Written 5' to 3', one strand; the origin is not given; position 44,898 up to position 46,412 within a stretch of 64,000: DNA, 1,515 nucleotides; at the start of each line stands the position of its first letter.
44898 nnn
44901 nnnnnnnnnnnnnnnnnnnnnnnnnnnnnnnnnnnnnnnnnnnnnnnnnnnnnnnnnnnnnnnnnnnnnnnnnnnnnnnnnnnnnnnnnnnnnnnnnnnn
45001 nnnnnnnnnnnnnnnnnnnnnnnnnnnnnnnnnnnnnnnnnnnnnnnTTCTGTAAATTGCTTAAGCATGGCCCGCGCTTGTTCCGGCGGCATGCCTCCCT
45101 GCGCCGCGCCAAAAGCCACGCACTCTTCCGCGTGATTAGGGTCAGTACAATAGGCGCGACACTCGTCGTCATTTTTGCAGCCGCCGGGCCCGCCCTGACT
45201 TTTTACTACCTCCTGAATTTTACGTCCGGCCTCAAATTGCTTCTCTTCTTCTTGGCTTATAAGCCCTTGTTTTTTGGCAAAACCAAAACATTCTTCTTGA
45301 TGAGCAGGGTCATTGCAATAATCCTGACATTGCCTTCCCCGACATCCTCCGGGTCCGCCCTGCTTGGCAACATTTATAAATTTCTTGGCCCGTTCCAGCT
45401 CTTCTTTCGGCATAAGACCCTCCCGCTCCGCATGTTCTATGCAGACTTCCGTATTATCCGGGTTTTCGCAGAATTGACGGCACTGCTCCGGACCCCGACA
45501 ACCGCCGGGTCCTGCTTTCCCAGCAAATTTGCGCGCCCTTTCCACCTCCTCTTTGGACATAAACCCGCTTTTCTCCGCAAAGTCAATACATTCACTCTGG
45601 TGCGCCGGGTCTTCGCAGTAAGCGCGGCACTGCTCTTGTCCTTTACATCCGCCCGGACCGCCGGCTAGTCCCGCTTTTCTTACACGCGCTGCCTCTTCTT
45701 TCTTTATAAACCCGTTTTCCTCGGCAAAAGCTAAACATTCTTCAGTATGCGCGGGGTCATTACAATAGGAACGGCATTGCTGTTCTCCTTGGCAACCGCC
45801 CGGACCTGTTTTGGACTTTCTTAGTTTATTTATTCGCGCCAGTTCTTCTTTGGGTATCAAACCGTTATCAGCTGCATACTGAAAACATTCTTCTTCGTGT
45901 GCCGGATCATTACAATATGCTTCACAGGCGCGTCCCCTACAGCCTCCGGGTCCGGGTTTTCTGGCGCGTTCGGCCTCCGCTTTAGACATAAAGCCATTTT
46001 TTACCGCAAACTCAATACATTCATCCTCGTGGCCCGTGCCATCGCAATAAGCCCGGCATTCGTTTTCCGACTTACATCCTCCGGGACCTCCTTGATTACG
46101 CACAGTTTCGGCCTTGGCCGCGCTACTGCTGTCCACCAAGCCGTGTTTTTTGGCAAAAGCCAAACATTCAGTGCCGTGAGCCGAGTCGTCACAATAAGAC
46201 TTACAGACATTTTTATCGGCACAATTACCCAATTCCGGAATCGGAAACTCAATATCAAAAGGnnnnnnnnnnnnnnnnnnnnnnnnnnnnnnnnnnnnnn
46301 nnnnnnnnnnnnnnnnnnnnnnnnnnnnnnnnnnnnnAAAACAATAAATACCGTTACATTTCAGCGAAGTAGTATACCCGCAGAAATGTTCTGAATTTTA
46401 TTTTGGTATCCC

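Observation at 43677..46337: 886-aa secreted protein made of ~11 novel four-Cys repeat modules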

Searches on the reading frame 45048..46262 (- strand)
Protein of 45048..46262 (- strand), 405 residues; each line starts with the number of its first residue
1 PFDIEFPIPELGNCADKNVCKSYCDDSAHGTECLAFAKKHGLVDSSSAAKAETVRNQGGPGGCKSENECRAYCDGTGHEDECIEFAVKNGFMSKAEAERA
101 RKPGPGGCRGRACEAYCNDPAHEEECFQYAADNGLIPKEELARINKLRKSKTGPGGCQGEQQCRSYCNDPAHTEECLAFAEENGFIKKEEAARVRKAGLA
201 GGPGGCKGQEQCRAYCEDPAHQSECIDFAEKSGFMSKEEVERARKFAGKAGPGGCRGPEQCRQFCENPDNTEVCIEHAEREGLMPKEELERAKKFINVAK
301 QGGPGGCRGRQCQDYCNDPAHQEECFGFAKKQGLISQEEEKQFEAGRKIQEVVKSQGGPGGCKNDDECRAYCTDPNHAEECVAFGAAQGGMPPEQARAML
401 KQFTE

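Call 27: predict_structure(alignment_id=A1)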
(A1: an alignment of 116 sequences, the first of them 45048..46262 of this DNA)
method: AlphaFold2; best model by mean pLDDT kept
length: 405 residues; sequences in the alignment: 116
mean_pLDDT: 91.7   pTM: 0.61
mean pLDDT of the five models: 91.7, 91.2, 90.9, 89.2, 88.4
residues with pLDDT >= 90: 320; 70-90: 80; 50-70: 5; < 50: 0
segments of 3 or more residues with pLDDT < 50: none
pLDDT, mean of each block of 10 residues (from residue 1): 85 96 92 95 92 91 91 92 96 94 93 93 96 95 89 90 91 93 92 80 88 92 95 92 90 91 93 95 91 90 91 91 95 92 92 95 93 93 94 89 77
secondary structure, 60 per line:
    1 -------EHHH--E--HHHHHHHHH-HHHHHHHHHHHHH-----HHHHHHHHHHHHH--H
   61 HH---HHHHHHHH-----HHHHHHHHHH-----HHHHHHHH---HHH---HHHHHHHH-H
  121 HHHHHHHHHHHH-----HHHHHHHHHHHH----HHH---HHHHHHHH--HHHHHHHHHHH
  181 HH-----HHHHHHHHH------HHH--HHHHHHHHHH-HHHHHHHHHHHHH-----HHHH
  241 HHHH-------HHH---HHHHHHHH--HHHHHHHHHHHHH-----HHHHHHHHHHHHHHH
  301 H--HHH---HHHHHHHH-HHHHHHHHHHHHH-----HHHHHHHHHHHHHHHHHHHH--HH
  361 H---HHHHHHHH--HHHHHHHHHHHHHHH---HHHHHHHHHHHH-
elements in order: H17-25 H27-39 H45-57 H66-73 H79-88 H94-101 H111-118 H120-132 H138-149 H160-167 H170-182 H188-196 H208-217 H219-231 H237-244 H258-265 H268-280 H286-301 H310-317 H319-331 H337-356 H365-372 H375-389 H393-404

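Call 30: find_related_loci(query=A1, collection=genome_contigs, flank=3000)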
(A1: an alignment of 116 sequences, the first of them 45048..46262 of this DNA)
Query A1 (405 aa) in genome_contigs; peptide patterns used: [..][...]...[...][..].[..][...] (x = any residue, [..] = any of these).
43 stretches matched a pattern; 35 encode a relative of the query (tblastn E <= 1e-3); 35 distinct loci.
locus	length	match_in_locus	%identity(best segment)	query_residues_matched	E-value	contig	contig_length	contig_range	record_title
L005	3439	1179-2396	71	2-405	0e+0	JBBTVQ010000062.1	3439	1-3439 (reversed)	MAG: Patescibacteria group bacterium isolate H51-bin042_1 H51_bin042_1_000000000062, whole genome shotgun sequence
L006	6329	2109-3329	66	1-405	0e+0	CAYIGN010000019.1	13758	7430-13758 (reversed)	MAG TPA_asm: uncultured Candidatus Saccharibacteria bacterium isolate ERP119705_co24_1044 genome assembly, contig: NODE_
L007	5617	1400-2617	66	2-405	1e-175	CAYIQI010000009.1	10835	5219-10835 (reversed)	MAG TPA_asm: uncultured Candidatus Saccharibacteria bacterium isolate ERP119705_co24_335 genome assembly, contig: NODE_8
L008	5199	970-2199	62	3-405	2e-171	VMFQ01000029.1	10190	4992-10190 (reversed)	MAG: Parcubacteria group bacterium Gr01-1014_33 G01um101433_scaffold_2261, whole genome shotgun sequence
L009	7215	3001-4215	61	2-405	7e-168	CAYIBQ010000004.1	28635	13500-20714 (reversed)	MAG TPA_asm: uncultured Candidatus Saccharibacteria bacterium isolate ERP119705_co1_646 genome assembly, contig: NODE_15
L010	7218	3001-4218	63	2-405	2e-167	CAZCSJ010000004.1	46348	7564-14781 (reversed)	MAG TPA_asm: uncultured Candidatus Saccharibacteria bacterium isolate SRP178908_co1_167 genome assembly, contig: NODE_40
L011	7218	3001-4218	63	2-405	1e-165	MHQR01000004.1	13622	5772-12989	MAG: Candidatus Sungbacteria bacterium RIFCSPLOWO2_01_FULL_54_21 rifcsplowo2_01_scaffold_13175, whole genome shotgun seq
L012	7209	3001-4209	68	2-405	0e+0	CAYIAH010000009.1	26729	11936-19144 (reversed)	MAG TPA_asm: uncultured Candidatus Saccharibacteria bacterium isolate ERP119705_co1_1130 genome assembly, contig: NODE_1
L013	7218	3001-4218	59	2-405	4e-151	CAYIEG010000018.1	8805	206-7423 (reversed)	MAG TPA_asm: uncultured Candidatus Saccharibacteria bacterium isolate ERP119705_co19_18 genome assembly, contig: NODE_91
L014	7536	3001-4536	55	1-403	6e-147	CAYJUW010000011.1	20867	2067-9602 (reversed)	MAG TPA_asm: uncultured Candidatus Saccharibacteria bacterium isolate ERP125453_co1_301 genome assembly, contig: NODE_24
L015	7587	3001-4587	56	2-405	6e-147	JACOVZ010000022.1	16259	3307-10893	MAG: Candidatus Wildermuthbacteria bacterium isolate NC_groundwater_113_Ag_S-0.2um_46_29 S_p2_S4_170907_scaffold_884597,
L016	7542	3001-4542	55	2-405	2e-137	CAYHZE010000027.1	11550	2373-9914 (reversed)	MAG TPA_asm: uncultured Candidatus Saccharibacteria bacterium isolate ERP119705_co17_184 genome assembly, contig: NODE_8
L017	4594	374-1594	53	1-405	1e-135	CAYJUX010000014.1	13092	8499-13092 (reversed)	MAG TPA_asm: uncultured Candidatus Saccharibacteria bacterium isolate ERP125453_co1_304 genome assembly, contig: NODE_51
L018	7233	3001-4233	51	3-405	7e-134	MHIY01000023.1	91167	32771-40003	MAG: Candidatus Colwellbacteria bacterium RIFCSPLOWO2_01_FULL_48_10 rifcsplowo2_01_scaffold_4651, whole genome shotgun s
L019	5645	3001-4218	53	1-404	8e-131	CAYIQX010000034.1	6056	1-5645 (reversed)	MAG TPA_asm: uncultured Candidatus Saccharibacteria bacterium isolate ERP119705_co25_682 genome assembly, contig: NODE_1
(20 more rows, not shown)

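Call 45: fold_search(model_id=the predicted structure, library=pdb)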
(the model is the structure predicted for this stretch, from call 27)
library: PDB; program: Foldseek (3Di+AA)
matches with E <= 10: 66; with E <= 0.001: 0
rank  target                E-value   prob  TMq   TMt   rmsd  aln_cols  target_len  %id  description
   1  8fh3_B                2.6e-01  0.18  0.15  0.07  33.6       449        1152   13  Human IFT-A complex structures provide molecular insights into ciliary transport (released 2023-02-22)
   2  8ro0_I                7.5e-01  0.08  0.13  0.09  30.6       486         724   12  Structure of the C. elegans Intron Lariat Spliceosome primed for disassembly (ILS') (released 2024-08-07)
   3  8bbg_C                1.4e+00  0.08  0.14  0.07  30.0       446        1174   13  Structure of the IFT-A complex; anterograde IFT-A train model (released 2022-12-21)
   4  8ftu_A                1.5e+00  0.06  0.13  0.10  31.1       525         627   10  Crystal structure of the SNARE Use1 bound to Dsl1 complex subunits Sec39 and Dsl1, Revised Use1 structure (released 2023-03-01)
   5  8ruy_I                1.5e+00  0.08  0.14  0.05  33.6       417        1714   15  Structure of IFTA and IFTB in Retrograde Intraflagellar transport trains (released 2024-07-24)
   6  9efm_B                2.1e+00  0.05  0.12  0.12  24.9       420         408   10  Cryo-EM structure of COP9 signalosome precatalytic state with neddylated cullin-1 (released 2025-12-03)
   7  9qo1_B                2.3e+00  0.07  0.13  0.13  21.9       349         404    9  Activated 9-subunit COP9 signalosome and neddylated SCF (SKP1-SKP2-CKS1) complex structure (released 2026-02-11)
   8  7mw1_A                2.3e+00  0.04  0.11  0.08  22.0       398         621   12  Crystal structure of the Homo sapiens NUP93-NUP53 complex (NUP93 residues 174-819; NUP53 residues 84-150) (released 2022-06-15)
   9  7mw0                  2.6e+00  0.03  0.11  0.08  21.5       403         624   13  Crystal structure of Homo sapiens NUP93 solenoid (residues 174-819) (released 2022-06-15)
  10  9dtr_S                2.9e+00  0.06  0.14  0.11  28.0       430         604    9  Structure of the yeast post-catalytic P complex spliceosome at 2.3 Angstrom resolution (released 2024-12-25)
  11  8usb_Y                2.9e+00  0.04  0.11  0.11  23.9       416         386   10  Non-substrate-engaged human 26S proteasome with Nub1/FAT10 bound to Rpn1 (released 2024-11-06)
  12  8dgc_B                3.0e+00  0.03  0.11  0.04  22.8       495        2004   11  Avs3 bound to phage PhiV-1 terminase (released 2022-08-03)
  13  6f9i_B                3.6e+00  0.04  0.10  0.14  19.2       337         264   12  Crystal structure of KLC2 bound to the second tryptophan-acidic motif peptide from calsyntenin-1 (released 2018-09-05)
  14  5wbu_A                3.8e+00  0.03  0.12  0.06  22.6       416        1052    8  Crystal structure of mTOR(deltaN)-mLST8-PRAS40(alpha-helix & beta-strand) complex (released 2017-12-20)
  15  8jhk_A                3.8e+00  0.02  0.11  0.07  27.6       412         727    8  Cryo-EM structure of the DOCK5/ELMO1 complex, focused on one protomer (released 2024-05-29)
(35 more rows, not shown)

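Call 68: fold_search(model_id=the predicted structure, library=viral)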
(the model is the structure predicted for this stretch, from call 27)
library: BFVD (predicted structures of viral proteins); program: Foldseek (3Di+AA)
matches with E <= 10: 104; with E <= 0.001: 0
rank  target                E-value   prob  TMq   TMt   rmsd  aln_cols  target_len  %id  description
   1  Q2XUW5                2.7e-01  0.16  0.16  0.15  17.3       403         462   14  (no name in the UniProt tables at hand)
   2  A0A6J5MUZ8            5.5e-01  0.11  0.14  0.09  33.1       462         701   12  Uncharacterized protein [uncultured Caudovirales phage]
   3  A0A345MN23            6.0e-01  0.44  0.16  0.21  14.7       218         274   12  (no name in the UniProt tables at hand)
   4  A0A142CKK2            6.8e-01  0.08  0.12  0.08  20.8       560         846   11  (no name in the UniProt tables at hand)
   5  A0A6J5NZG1            1.2e+00  0.08  0.15  0.10  32.6       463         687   12  Uncharacterized protein [uncultured Caudovirales phage]
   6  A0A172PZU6            1.2e+00  0.06  0.10  0.06  26.4       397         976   11  Tail length tape-measure protein [Pseudomonas phage NP1]
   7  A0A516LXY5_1          1.7e+00  0.04  0.11  0.05  20.0       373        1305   12  (no name in the UniProt tables at hand)
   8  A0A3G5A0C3            1.8e+00  0.09  0.17  0.15  22.9       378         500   11  Uncharacterized protein [Harvfovirus sp.]
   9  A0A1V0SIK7            1.8e+00  0.05  0.11  0.11  21.1       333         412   10  Uncharacterized protein [Klosneuvirus KNV1]
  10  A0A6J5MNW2            1.9e+00  0.06  0.15  0.10  27.2       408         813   12  Uncharacterized protein [uncultured Caudovirales phage]
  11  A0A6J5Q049            1.9e+00  0.05  0.11  0.05  22.6       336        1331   14  Large polyvalent protein associated domain-containing protein [uncultured Caudovirales phage]
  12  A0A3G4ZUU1            2.0e+00  0.05  0.13  0.09  28.4       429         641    7  Uncharacterized protein [Edafosvirus sp.]
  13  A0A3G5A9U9            2.1e+00  0.06  0.14  0.12  28.5       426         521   12  Sel1 repeat family protein [Hyperionvirus sp.]
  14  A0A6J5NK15            2.4e+00  0.04  0.13  0.09  20.8       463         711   13  Uncharacterized protein [uncultured Caudovirales phage]
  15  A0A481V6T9            2.7e+00  0.05  0.12  0.07  23.1       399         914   12  Tape-measure tail protein [Halobacterium phage ChaoS9]
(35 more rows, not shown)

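Call 83: find_related_loci(query=A1, collection=viral_contigs, flank=3000)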
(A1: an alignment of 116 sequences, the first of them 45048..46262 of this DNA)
Query A1 (405 aa) in viral_contigs; peptide patterns used: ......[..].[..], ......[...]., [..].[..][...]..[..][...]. (x = any residue, [..] = any of these).
127 stretches matched a pattern, but none encodes a relative of the query by tblastn (E <= 1e-3).

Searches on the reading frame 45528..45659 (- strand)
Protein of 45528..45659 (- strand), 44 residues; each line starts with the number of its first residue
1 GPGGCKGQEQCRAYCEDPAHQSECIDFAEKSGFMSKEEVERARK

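Call 50: search_solved_structures(query=A3, max_evalue=10, show_alignments=3)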
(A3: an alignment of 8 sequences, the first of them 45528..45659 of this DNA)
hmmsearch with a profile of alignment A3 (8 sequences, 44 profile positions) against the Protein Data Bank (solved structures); distinct sequences matched with E-value up to 10: 3.
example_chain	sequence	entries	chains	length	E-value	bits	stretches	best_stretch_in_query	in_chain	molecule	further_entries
5fmn_A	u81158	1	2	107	1.1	12.2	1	19-40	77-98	INRS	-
1uzd_C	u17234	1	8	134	1.2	12.1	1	24-38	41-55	Ribulose bisphosphate carboxylase small chain 1, chloroplastic,Ribulose bisphosphate carbo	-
1jjr_A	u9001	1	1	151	1.3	12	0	21-42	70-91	THYROID AUTOANTIGEN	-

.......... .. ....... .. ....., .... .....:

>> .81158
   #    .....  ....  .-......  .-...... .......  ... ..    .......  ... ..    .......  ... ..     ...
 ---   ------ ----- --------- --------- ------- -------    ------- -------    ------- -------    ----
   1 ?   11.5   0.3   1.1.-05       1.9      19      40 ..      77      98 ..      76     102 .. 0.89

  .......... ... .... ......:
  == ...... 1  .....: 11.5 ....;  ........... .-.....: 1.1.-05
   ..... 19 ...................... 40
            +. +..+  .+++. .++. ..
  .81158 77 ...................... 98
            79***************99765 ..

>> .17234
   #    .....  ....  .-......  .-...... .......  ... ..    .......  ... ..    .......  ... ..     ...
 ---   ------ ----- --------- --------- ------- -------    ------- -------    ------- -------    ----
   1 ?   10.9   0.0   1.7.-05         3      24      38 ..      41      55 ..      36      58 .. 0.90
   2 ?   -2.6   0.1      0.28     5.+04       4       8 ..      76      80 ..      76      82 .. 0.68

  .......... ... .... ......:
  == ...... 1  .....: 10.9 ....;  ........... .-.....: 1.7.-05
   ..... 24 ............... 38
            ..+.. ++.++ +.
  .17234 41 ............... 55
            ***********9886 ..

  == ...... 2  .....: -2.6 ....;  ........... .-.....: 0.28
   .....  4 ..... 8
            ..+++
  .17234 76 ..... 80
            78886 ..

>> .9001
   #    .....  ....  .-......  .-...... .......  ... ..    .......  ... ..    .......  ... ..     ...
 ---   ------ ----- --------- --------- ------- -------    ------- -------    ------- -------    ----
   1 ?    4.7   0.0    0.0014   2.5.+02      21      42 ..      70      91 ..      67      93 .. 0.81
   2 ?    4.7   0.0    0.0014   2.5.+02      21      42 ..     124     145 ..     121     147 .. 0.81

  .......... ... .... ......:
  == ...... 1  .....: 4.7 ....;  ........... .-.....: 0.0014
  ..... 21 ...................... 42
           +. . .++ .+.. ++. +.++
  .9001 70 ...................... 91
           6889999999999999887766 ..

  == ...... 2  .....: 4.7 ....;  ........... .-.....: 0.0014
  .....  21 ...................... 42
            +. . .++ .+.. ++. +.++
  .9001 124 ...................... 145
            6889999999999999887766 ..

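Call 56: search_protein_representatives(alignment_id=A3)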
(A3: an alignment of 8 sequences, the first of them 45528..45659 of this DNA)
Query: 8 sequences, 44 profile positions. Proteins with E-value up to 0.001 (for the whole library): 1820; up to 1e-10: 1496; up to 1e-30: 921. The best 150 are listed.
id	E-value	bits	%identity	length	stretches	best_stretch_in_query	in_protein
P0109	1.5e-159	533.6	-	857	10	1-44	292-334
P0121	5.0e-148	496.8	-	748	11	1-43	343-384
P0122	1.2e-145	489.1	-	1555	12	1-44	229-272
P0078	1.2e-143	482.7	-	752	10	1-44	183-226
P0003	1.7e-143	482.3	-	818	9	1-43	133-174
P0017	3.3e-143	481.3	-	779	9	1-44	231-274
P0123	1.8e-142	479.0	-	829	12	1-44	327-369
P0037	2.4e-142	478.6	-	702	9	1-44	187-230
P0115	7.5e-142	477.0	-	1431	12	1-43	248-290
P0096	1.0e-138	467.0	-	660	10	1-44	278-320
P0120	4.2e-137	461.8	-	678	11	1-44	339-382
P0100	7.3e-137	461.0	-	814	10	1-44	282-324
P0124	1.6e-136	460.0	-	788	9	1-44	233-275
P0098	1.6e-136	459.9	-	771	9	1-44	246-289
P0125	1.6e-135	456.7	-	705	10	1-44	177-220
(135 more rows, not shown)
